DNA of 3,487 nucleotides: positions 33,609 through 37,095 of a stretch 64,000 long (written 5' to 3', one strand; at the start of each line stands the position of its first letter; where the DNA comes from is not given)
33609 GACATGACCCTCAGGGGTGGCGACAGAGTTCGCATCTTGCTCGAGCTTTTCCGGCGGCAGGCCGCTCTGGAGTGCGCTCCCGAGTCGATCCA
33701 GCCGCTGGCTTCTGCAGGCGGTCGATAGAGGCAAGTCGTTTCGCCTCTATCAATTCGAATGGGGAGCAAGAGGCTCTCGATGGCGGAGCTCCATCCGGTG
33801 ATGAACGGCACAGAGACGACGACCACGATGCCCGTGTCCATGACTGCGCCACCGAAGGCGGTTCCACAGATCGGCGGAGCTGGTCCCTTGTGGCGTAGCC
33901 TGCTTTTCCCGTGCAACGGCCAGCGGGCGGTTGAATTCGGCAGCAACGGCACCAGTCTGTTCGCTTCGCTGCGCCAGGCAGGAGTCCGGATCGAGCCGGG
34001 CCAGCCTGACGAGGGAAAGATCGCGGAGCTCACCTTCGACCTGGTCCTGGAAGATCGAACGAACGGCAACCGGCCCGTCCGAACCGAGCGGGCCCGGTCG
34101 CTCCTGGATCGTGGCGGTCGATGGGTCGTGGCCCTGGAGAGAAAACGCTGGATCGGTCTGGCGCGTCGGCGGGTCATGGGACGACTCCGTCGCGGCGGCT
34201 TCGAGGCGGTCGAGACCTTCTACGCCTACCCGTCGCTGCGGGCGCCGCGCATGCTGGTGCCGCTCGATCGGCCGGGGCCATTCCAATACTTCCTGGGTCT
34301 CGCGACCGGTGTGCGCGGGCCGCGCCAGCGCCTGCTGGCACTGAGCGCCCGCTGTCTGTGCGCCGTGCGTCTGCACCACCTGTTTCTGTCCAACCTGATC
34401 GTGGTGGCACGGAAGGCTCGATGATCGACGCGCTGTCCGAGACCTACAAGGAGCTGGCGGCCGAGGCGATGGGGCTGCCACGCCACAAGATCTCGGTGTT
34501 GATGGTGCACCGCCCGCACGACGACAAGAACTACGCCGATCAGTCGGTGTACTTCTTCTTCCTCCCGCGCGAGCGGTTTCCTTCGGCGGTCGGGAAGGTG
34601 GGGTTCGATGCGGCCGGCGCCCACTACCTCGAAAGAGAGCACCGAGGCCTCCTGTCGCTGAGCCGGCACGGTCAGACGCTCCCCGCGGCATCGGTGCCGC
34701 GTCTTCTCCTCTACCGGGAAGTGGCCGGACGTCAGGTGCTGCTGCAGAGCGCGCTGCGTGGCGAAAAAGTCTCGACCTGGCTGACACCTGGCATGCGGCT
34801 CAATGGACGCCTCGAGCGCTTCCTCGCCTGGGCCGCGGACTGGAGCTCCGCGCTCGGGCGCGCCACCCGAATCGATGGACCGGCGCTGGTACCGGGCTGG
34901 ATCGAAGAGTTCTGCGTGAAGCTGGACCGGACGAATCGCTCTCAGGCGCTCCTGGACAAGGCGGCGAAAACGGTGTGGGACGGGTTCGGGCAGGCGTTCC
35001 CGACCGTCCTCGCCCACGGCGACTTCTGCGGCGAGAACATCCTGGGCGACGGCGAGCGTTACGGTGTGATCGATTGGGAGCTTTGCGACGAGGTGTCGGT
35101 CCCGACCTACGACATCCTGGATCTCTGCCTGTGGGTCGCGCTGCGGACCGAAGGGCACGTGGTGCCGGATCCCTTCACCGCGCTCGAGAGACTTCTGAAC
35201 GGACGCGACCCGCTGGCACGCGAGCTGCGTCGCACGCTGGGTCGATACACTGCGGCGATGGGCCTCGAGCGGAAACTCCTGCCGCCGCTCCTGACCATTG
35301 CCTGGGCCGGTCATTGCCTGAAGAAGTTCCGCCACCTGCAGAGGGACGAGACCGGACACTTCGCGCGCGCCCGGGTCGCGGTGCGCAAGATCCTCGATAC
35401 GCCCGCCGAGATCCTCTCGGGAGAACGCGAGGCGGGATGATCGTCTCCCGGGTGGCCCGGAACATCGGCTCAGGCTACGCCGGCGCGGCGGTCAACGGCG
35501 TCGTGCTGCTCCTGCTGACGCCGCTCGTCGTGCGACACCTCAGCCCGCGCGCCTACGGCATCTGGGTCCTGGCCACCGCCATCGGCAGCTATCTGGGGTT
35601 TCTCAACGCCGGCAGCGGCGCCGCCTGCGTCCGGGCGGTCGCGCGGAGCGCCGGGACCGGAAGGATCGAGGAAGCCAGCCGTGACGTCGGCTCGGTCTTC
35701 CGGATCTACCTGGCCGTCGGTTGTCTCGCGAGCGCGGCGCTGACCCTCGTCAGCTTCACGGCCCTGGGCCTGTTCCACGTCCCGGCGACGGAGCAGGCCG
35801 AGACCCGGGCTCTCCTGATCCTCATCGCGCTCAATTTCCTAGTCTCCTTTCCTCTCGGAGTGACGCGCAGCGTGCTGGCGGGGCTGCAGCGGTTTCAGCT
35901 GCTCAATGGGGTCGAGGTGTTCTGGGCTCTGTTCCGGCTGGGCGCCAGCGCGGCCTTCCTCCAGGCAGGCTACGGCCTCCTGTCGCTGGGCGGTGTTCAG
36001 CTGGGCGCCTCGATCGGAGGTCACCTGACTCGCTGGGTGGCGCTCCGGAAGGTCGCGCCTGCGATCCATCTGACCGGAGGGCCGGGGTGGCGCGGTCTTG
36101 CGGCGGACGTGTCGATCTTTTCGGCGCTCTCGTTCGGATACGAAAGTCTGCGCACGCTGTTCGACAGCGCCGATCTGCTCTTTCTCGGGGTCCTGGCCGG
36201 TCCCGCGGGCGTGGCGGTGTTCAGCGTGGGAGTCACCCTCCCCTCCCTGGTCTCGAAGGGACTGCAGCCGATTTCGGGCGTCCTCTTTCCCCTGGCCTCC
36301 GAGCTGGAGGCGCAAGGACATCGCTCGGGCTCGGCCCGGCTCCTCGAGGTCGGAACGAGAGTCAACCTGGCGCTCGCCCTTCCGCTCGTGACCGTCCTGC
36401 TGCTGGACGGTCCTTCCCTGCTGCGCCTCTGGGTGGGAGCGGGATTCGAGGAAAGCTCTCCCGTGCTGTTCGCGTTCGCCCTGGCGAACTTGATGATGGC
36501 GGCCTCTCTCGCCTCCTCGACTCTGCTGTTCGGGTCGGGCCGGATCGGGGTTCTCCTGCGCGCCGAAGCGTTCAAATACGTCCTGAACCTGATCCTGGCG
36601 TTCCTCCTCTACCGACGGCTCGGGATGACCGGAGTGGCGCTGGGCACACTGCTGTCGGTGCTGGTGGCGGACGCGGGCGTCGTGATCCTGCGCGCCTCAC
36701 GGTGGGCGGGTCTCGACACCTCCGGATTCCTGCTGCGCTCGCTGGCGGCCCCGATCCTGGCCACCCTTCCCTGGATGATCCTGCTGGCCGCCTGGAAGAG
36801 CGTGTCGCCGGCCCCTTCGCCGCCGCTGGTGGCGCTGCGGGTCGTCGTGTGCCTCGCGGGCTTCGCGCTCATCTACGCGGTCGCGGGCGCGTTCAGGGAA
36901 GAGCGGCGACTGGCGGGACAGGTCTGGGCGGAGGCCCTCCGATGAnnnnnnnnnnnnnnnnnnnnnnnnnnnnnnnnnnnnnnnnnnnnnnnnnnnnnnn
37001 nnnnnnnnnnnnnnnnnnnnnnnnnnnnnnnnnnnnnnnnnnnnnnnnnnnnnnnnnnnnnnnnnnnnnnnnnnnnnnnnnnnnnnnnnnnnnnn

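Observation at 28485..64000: About 35 kb translationally coupled glycan operon combining Wzx/Wzy-type export with three radical SAM enzymes and multiple GT-C glycosyltransferases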

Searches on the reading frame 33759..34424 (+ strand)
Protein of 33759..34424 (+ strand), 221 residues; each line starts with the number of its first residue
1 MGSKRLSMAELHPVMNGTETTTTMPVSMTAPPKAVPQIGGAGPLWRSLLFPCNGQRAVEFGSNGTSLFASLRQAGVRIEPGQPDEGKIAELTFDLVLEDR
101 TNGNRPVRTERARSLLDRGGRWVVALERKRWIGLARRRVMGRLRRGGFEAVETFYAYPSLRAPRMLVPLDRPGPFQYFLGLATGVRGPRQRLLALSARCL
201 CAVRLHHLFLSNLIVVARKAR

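Call 8: search_protein_families(library=pfam, proteins=[window:33759-34424:+], max_evalue=0.01)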
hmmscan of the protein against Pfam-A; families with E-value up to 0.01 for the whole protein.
window:33759-34424:+ (221 aa): 0 families

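Call 12: search_protein_families(library=ncbifam, proteins=[window:33759-34424:+], max_evalue=0.01)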
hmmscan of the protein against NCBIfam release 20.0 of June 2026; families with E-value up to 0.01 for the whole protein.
window:33759-34424:+ (221 aa): 0 families

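Call 89: search_protein_families(library=pfam, proteins=[window:33759-34424:+], max_evalue=5)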
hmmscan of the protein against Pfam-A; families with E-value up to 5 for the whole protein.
window:33759-34424:+ (221 aa): 0 families

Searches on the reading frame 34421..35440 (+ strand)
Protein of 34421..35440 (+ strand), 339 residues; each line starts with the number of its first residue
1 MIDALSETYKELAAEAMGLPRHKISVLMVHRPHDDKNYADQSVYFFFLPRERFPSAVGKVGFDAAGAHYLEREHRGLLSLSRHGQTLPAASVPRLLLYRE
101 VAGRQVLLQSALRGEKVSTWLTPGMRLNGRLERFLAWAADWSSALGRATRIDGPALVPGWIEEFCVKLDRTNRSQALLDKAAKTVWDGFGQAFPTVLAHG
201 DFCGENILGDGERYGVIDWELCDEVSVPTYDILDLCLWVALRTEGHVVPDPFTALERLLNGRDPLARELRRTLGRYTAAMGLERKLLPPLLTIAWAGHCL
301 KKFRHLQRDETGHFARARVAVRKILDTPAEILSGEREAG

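Call 8: search_protein_families(library=pfam, proteins=[window:34421-35440:+], max_evalue=0.01)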
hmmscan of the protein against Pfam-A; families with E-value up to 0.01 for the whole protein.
window:34421-35440:+ (339 aa): 2 families
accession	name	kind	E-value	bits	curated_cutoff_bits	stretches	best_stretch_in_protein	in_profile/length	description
PF01636.29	APH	-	1.5e-12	48.3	23.2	1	57-239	24-214/239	Phosphotransferase enzyme family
PF19974.5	TCAD9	-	0.0028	17.3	40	0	192-226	294-328/429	Ternary complex associated domain 9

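Call 74: search_protein_families(library=ncbifam, proteins=[window:34421-35440:+], max_evalue=0.00001)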
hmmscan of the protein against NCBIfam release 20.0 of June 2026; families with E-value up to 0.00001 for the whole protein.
window:34421-35440:+ (339 aa): 0 families

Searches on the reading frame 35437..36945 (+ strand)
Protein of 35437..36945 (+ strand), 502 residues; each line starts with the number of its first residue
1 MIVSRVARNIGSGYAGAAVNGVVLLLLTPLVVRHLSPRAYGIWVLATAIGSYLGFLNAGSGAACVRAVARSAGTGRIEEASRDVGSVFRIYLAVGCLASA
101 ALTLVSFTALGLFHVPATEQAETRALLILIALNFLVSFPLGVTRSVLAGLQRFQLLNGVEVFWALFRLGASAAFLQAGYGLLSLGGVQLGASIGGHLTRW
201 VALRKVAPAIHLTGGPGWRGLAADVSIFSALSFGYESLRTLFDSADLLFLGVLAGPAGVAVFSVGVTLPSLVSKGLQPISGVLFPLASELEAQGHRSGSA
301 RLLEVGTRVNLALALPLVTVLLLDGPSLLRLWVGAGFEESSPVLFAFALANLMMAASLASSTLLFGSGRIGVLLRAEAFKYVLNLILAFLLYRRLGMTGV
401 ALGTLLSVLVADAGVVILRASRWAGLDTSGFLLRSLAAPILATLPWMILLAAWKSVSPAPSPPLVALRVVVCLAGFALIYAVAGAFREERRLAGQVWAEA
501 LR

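Call 8: search_protein_families(library=pfam, proteins=[window:35437-36945:+], max_evalue=0.01)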
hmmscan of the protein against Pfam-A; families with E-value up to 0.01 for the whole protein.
window:35437-36945:+ (502 aa): 2 families
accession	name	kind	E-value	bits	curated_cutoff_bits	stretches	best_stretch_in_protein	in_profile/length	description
PF01554.23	MatE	-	2.7e-08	34.1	24.9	1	25-155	13-143/161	MatE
PF03023.19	MurJ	-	3.2e-05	23.2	27.4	1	279-443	253-421/451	Lipid II flippase MurJ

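Call 74: search_protein_families(library=ncbifam, proteins=[window:35437-36945:+], max_evalue=0.00001)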
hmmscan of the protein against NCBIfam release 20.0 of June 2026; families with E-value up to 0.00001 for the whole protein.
window:35437-36945:+ (502 aa): 0 families
